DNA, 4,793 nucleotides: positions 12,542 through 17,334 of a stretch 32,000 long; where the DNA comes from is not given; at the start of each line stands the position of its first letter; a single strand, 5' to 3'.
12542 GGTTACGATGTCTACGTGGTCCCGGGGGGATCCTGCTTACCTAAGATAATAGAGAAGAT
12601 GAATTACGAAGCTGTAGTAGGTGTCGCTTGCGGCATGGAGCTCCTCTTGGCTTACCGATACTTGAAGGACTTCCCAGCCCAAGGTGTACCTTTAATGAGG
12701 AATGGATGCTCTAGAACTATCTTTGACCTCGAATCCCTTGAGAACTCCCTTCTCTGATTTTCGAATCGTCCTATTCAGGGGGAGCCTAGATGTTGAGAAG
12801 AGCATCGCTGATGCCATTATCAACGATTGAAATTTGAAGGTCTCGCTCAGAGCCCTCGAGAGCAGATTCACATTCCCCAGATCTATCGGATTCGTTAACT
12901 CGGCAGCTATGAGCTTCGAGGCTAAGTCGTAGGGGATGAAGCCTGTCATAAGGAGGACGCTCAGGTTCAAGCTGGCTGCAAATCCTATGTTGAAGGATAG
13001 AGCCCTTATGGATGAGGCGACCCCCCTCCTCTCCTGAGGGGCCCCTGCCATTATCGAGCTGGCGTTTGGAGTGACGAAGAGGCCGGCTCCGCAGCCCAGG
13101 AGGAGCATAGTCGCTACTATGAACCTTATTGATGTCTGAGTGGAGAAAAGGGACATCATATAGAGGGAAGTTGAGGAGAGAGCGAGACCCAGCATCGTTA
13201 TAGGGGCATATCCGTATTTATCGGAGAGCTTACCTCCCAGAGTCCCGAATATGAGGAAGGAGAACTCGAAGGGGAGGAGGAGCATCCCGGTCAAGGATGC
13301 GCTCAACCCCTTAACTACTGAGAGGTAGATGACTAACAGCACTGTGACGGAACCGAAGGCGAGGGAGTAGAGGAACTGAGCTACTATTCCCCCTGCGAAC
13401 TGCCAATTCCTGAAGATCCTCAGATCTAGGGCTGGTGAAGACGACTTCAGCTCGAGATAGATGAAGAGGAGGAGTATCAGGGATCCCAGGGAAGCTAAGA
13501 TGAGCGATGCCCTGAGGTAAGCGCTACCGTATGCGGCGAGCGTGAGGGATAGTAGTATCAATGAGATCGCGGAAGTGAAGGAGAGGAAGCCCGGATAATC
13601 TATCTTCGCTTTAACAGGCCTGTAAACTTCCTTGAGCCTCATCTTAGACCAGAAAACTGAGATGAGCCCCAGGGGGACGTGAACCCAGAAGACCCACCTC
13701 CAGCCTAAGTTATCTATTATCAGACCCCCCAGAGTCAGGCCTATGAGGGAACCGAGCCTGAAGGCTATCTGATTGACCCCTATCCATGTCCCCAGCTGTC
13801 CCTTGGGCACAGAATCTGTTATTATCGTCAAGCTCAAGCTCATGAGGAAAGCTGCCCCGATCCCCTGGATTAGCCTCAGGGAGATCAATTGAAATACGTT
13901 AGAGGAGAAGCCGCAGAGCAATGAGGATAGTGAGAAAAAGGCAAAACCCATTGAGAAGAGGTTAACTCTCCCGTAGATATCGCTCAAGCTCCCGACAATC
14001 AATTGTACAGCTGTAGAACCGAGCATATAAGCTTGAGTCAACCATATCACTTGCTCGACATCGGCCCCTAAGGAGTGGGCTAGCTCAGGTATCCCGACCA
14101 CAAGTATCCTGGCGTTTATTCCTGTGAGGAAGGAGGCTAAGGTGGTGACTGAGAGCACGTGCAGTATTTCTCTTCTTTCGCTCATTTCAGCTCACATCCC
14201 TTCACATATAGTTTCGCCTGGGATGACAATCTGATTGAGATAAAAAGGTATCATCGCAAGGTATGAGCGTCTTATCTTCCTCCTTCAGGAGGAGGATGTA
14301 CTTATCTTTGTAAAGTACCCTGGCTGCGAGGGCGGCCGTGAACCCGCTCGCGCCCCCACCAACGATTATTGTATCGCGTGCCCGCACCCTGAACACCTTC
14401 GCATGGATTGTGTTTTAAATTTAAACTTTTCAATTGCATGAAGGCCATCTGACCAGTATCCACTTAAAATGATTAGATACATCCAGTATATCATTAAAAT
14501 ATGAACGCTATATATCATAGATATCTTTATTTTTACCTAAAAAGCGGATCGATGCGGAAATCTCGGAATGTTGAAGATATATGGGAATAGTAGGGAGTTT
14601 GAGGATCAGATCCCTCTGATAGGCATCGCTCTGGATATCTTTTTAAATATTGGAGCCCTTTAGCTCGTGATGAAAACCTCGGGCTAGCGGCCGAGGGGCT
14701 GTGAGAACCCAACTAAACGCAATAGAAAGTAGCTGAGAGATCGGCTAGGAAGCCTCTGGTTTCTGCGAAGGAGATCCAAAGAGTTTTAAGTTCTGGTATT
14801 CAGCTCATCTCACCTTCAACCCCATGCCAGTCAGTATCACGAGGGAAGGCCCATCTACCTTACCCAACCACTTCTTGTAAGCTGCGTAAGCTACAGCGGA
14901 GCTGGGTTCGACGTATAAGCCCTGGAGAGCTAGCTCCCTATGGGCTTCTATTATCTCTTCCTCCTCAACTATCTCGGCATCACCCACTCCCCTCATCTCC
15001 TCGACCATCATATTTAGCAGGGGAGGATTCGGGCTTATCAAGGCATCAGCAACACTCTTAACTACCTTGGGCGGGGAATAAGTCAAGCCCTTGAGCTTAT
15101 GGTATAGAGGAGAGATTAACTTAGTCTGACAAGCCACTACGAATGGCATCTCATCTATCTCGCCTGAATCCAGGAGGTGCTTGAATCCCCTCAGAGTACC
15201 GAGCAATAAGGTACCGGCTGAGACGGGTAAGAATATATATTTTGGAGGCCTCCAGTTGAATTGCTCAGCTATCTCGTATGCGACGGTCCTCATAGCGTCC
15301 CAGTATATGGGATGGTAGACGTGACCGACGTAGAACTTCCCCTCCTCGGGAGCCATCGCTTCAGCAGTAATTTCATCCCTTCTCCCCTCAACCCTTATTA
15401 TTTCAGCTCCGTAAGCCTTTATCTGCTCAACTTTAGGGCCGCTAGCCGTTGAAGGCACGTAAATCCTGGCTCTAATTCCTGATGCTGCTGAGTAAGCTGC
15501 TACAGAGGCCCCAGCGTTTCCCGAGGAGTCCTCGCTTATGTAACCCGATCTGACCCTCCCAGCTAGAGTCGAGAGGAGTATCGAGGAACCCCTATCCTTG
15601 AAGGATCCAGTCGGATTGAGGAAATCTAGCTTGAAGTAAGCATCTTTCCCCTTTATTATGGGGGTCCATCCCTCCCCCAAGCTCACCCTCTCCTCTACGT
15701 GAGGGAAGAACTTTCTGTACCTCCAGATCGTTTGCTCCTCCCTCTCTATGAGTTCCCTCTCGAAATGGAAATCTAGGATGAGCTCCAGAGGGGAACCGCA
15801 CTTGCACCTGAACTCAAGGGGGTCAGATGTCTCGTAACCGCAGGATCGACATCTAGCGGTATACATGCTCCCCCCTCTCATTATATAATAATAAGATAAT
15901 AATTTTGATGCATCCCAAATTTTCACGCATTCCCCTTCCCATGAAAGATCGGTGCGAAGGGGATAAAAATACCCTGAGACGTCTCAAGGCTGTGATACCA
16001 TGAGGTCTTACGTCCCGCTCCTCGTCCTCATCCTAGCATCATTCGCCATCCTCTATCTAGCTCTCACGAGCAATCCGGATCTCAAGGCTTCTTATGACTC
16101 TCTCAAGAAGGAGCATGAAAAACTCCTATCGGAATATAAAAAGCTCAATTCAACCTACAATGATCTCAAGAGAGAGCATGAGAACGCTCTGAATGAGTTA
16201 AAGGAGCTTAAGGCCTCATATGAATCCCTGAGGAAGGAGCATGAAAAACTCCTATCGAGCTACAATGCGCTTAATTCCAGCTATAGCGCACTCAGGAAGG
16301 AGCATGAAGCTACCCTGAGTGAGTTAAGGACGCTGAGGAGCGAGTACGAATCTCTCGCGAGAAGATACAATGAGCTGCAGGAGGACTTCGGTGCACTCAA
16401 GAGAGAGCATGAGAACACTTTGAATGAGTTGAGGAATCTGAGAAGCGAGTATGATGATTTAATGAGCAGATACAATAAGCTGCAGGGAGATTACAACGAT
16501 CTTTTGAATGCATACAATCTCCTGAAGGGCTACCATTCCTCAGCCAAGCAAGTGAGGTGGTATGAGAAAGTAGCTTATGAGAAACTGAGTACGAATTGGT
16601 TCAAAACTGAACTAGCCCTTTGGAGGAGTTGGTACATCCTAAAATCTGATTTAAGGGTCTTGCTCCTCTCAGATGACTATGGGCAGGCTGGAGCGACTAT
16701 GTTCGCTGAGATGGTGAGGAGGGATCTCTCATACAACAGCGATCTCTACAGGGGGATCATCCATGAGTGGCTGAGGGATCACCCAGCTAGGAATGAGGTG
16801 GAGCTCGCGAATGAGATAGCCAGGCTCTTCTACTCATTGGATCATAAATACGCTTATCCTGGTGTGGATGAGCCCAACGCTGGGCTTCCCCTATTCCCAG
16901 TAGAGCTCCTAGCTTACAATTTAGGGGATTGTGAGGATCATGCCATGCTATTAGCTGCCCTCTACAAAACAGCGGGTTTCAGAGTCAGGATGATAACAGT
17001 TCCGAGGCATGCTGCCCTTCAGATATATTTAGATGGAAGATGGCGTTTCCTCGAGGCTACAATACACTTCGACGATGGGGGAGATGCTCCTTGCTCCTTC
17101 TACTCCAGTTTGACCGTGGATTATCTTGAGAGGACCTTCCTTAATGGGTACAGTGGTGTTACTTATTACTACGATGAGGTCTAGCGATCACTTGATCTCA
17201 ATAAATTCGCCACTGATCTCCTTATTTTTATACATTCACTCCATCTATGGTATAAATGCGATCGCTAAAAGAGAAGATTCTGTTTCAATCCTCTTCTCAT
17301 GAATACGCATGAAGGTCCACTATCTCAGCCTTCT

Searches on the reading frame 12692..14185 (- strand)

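Call 12: search_protein_families(library=pfam, proteins=[window:12692-14185:-], max_evalue=0.001)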
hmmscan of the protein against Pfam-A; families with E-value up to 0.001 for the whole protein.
window:12692-14185:- (497 aa): 3 families
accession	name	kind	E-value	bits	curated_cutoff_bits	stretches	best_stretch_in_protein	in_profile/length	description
PF07690.21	MFS_1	-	1.8e-51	175.5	33.4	1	15-404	2-345/347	Major Facilitator Superfamily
PF00083.30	Sugar_tr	-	6.2e-14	52.2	22.3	1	44-179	46-187/452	Sugar (and other) transporter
PF03137.26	OATP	-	0.00026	19.9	25.8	1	101-157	137-193/545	Organic Anion Transporter Polypeptide (OATP) family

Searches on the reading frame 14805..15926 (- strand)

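Call 12: search_protein_families(library=pfam, proteins=[window:14805-15926:-], max_evalue=0.001)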
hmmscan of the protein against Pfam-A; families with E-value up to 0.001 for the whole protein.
window:14805-15926:- (373 aa): 1 family
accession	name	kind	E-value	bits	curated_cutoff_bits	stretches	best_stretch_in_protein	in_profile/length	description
PF00291.31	PALP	-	5.5e-63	213.5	35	1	81-367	1-295/295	Pyridoxal-phosphate dependent enzyme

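Call 46: search_protein_families(library=pfam, proteins=[L026:3570-3926:+, L027:4349-4597:+, L027:4628-4867:+], max_evalue=0.01)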
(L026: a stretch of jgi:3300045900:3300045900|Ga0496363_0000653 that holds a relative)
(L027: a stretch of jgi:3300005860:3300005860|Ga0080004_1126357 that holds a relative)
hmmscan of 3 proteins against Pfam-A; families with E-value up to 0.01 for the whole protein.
L026:3570-3926:+ (118 aa): 2 families
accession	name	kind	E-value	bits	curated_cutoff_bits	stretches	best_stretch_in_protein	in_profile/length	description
PF13975.11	gag-asp_proteas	-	3.3e-05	24.8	28.2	1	21-96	9-90/92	gag-polyprotein putative aspartyl protease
PF13650.11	Asp_protease_2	-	9.4e-05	23.5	24.3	1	21-93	9-88/90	Aspartyl protease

L027:4349-4597:+ (82 aa): 0 families

L027:4628-4867:+ (79 aa): 1 family
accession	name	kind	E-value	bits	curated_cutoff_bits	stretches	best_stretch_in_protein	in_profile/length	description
PF07788.17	PDDEXK_10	-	0.0034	17.7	21.2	1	29-76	3-50/74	PD-(D/E)XK nuclease superfamily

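Call 68: search_protein_families(library=pfam, proteins=[L026:5312-5995:+], max_evalue=0.01)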
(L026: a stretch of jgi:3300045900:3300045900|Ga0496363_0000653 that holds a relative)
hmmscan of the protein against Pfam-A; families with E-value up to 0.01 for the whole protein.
L026:5312-5995:+ (227 aa): 3 families
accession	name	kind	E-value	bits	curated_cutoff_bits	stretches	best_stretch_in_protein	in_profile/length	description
PF08713.17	DNA_alkylation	-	9.7e-32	110.8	21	1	17-215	20-213/213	DNA alkylation repair enzyme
PF13646.12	HEAT_2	-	1.2e-05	26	27.7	1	127-203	8-76/88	HEAT repeats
PF12717.13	Cnd1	-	0.0016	18.9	26.4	0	121-203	24-106/162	non-SMC mitotic condensation complex subunit 1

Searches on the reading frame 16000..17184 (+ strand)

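Call 12: search_protein_families(library=pfam, proteins=[window:16000-17184:+], max_evalue=0.001)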
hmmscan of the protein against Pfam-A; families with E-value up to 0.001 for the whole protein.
window:16000-17184:+ (394 aa): 25 families
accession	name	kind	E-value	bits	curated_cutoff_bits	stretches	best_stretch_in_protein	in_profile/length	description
PF02183.23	HALZ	-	2.7e-12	47.1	28.1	0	28-50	17-39/43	Homeobox associated leucine zipper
PF07200.18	Mod_r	-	6.2e-09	36.4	30.1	2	82-168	9-94/146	Modifier of rudimentary (Mod(r)) protein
PF13851.11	GAS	-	2.3e-07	30.9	32.3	2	68-172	29-129/200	Growth-arrest specific micro-tubule binding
PF17675.6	APG6_N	-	7.1e-07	30.2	45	1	86-167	46-127/132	Apg6 coiled-coil region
PF24423.1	OVT1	-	3.2e-06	27.9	30.9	1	109-168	3-62/100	Major antigen, helical domain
PF08581.15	Tup_N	-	3.3e-06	27.8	28.7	0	109-170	6-67/77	Tup N-terminal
PF06005.17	ZapB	-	5e-06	27.3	31.5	0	61-112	14-65/71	Cell division protein ZapB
PF01841.26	Transglut_core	-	1.1e-05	26.1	23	1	271-351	16-106/108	Transglutaminase-like superfamily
PF24319.2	DUF7491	-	1.5e-05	25.6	30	0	34-84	39-89/90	Coiled-coil region of unknown function (DUF7491)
PF07926.17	TPR_MLP1_2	-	1.6e-05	25.4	36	1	54-160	4-110/129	TPR/MLP1/MLP2-like protein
PF11932.13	DUF3450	-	1.7e-05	24.7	32.6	1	18-102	4-88/241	Protein of unknown function (DUF3450)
PF06657.18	Cep57_MT_bd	-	3.6e-05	24.5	31.3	0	67-109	17-60/77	Centrosome microtubule-binding domain of Cep57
PF10473.14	CENP-F_leu_zip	-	4.6e-05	24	34.5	1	58-157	3-102/140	Leucine-rich repeats of kinetochore protein Cenp-F/LEK1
PF04822.18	Takusan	-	7.2e-05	23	28.1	0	45-72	52-79/85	Takusan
PF04136.21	COG3_N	-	0.00016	22.1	27.9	0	32-94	6-68/147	Conserved oligomeric Golgi complex subunit 3, N-terminal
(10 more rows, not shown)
